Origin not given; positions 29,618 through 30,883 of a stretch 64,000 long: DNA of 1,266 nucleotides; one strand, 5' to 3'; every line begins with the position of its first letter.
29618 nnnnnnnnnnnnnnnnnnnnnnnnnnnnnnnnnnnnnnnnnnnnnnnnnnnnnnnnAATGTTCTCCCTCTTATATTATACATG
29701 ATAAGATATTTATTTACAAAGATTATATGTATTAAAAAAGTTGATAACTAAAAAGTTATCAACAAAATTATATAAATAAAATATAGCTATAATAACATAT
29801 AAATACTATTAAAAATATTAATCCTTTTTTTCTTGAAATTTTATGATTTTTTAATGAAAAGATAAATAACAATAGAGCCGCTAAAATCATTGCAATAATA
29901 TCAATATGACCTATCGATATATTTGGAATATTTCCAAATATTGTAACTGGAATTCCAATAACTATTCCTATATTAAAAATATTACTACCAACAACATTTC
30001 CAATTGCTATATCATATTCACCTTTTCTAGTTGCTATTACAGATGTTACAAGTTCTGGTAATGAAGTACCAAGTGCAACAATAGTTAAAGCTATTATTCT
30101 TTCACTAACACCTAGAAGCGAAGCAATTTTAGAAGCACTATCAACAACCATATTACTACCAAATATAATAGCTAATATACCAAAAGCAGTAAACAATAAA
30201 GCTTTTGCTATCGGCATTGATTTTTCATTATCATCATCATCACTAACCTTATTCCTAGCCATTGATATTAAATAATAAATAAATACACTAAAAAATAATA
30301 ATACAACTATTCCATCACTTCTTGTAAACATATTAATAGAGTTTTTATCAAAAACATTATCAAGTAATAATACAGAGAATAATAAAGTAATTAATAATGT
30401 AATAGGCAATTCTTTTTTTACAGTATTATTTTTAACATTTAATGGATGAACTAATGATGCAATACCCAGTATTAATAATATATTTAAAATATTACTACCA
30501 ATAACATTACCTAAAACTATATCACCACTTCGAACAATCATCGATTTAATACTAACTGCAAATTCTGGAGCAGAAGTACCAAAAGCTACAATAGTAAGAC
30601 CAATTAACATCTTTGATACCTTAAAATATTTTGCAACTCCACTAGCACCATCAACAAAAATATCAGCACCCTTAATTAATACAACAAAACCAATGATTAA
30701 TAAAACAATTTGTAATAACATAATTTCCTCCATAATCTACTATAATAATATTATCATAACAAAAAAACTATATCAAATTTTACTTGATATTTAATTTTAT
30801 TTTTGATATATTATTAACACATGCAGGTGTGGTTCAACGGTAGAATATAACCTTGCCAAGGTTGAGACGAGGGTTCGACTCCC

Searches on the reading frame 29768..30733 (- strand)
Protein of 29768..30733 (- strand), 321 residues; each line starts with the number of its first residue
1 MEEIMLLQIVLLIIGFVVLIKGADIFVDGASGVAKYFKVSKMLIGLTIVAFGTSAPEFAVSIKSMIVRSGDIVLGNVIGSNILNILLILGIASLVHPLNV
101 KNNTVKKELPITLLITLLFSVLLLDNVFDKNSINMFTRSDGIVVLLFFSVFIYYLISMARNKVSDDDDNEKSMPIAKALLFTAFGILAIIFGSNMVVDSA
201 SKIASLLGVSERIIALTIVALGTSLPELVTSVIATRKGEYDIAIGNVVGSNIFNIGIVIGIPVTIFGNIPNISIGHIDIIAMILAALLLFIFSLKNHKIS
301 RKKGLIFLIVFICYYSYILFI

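Call 57: search_protein_families(library=ncbifam, proteins=[window:29768-30733:-], max_evalue=1e-30)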
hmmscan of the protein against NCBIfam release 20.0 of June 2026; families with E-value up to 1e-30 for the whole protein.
window:29768-30733:- (321 aa): 2 families
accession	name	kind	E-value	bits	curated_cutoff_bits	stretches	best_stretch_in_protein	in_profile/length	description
TIGR00367.1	TIGR00367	hypoth_equivalog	1.4e-73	247.8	179.65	1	6-314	2-312/312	calcium/sodium antiporter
NF008005.0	PRK10734.1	equivalog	3.3e-69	233.5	432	1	5-317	1-315/325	calcium/sodium antiporter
